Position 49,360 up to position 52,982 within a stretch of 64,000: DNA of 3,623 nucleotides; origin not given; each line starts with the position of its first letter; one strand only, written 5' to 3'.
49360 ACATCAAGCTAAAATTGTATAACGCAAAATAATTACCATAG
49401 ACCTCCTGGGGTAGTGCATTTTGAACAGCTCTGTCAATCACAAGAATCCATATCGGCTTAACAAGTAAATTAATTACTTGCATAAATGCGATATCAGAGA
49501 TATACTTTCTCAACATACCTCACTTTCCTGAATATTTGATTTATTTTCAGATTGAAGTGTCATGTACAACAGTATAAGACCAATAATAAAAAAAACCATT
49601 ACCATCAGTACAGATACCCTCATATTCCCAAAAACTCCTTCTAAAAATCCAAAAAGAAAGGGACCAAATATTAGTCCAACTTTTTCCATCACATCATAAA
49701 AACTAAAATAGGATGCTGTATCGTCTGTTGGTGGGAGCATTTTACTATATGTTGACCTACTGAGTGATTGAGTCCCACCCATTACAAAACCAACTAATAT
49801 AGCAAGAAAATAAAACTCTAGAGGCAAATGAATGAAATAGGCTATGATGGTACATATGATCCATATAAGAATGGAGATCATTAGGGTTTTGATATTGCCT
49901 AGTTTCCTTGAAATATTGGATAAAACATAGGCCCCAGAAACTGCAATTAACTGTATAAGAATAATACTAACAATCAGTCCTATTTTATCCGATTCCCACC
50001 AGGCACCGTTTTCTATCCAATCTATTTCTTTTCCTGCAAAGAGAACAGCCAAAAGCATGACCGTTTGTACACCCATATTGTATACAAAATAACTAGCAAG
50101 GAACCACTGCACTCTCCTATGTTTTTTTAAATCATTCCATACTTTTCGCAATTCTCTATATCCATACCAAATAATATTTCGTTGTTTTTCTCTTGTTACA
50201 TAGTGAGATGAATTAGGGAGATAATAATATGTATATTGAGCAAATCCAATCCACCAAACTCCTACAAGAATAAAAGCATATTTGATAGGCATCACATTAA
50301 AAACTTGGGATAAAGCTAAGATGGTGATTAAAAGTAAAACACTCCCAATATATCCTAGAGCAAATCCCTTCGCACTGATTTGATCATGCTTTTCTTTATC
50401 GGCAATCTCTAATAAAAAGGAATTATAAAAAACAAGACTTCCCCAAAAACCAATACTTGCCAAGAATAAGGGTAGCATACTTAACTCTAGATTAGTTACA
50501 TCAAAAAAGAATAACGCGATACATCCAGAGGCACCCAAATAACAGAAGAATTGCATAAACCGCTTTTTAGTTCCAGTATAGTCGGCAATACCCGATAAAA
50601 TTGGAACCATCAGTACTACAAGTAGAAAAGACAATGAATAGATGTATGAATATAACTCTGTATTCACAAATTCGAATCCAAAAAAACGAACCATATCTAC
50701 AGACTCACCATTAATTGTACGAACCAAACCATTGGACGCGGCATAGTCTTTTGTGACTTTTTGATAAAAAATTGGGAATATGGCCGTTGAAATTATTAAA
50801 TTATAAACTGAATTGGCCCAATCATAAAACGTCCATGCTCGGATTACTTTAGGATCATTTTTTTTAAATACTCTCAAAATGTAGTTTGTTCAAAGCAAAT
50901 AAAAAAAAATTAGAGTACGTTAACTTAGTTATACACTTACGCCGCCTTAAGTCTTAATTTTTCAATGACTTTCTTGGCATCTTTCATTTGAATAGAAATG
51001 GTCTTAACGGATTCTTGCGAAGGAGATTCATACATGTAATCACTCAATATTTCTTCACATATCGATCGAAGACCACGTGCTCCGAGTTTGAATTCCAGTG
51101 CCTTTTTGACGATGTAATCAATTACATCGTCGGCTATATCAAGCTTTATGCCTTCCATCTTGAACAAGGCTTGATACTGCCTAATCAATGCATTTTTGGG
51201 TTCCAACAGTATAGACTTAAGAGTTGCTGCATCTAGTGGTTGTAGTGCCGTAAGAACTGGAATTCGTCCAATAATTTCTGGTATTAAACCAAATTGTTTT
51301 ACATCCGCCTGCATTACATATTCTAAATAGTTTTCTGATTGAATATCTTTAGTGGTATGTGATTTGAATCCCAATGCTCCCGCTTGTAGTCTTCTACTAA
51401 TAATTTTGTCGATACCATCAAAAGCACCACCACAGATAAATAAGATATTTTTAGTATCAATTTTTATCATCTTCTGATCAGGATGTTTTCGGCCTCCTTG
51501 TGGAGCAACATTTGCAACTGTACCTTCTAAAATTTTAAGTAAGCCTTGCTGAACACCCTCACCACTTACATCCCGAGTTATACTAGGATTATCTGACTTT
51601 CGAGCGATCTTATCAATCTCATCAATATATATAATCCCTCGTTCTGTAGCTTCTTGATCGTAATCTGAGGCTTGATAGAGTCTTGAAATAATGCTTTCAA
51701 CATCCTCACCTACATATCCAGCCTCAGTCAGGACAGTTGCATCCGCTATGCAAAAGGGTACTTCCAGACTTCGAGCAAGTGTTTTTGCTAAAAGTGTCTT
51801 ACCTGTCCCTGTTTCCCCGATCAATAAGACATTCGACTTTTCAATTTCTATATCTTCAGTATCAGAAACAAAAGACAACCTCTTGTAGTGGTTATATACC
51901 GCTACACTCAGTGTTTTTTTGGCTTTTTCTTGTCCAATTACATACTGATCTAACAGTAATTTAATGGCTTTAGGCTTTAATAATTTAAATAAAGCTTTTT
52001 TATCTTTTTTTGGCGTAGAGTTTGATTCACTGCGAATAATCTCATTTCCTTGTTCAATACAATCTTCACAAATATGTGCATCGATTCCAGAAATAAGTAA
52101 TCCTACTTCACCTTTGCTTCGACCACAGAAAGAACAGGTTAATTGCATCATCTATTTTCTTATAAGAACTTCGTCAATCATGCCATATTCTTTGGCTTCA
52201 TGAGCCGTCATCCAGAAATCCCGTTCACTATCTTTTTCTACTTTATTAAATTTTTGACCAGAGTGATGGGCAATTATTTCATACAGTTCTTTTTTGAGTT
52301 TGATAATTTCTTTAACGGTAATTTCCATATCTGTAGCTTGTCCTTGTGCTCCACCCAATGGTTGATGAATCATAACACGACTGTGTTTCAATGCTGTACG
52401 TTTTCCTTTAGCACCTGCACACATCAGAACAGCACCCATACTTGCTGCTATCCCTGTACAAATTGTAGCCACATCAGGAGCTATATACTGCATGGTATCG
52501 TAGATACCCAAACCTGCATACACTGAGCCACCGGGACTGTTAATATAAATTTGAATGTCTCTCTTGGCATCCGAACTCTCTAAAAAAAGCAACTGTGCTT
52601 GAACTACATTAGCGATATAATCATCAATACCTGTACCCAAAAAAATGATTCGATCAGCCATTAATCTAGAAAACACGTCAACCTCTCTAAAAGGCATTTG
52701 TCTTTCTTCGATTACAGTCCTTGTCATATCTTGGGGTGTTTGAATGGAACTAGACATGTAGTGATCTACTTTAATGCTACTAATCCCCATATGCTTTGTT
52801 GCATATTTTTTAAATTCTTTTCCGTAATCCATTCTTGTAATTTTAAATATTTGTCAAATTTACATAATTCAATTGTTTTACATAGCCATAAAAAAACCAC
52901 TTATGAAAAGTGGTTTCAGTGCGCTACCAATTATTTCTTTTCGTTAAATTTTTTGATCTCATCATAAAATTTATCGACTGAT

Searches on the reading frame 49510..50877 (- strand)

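Call 41: search_protein_families(library=pfam, proteins=[window:49510-50877:-], max_evalue=0.00001)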
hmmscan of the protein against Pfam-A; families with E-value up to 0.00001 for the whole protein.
window:49510-50877:- (455 aa): 2 families
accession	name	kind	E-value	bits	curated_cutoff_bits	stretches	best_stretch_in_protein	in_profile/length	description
PF11700.14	ATG22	-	2e-72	244.9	24.1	1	9-443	3-475/482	Vacuole effluxer Atg22 like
PF07690.21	MFS_1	-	1.5e-22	80.4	33.4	2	297-449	32-182/347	Major Facilitator Superfamily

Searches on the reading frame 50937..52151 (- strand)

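Call 41: search_protein_families(library=pfam, proteins=[window:50937-52151:-], max_evalue=0.00001)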
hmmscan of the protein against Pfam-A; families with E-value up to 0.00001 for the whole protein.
window:50937-52151:- (404 aa): 7 families
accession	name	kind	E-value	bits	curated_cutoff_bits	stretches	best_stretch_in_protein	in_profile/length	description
PF07724.20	AAA_2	-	6.2e-32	111.4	27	1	105-299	3-165/166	AAA domain (Cdc48 subfamily)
PF00004.35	AAA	-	1.4e-16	61.6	21.2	1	108-239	1-105/131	ATPase family associated with various cellular activities (AAA)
PF06689.19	zf-C4_ClpX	-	3.5e-15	56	27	1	5-40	2-38/39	ClpX C4-type zinc finger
PF10431.15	ClpB_D2-small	-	8.1e-10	39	21.9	1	307-384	2-75/81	C-terminal, D2-small domain, of ClpB protein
PF07728.20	AAA_5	-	8.3e-07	29.5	22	1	107-184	1-80/139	AAA domain (dynein-related subfamily)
PF13401.12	AAA_22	-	7.1e-06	26.8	27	0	105-147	5-50/130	AAA domain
PF05496.18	RuvB_N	-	7.3e-06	26.3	27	0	67-186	6-100/159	Holliday junction DNA helicase RuvB P-loop domain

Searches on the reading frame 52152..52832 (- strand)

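Call 41: search_protein_families(library=pfam, proteins=[window:52152-52832:-], max_evalue=0.00001)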
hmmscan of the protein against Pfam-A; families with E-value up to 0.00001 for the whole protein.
window:52152-52832:- (226 aa): 1 family
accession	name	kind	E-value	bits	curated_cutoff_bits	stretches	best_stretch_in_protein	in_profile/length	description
PF00574.28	CLP_protease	-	6.2e-79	264.5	20.2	1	49-223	5-179/182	Clp protease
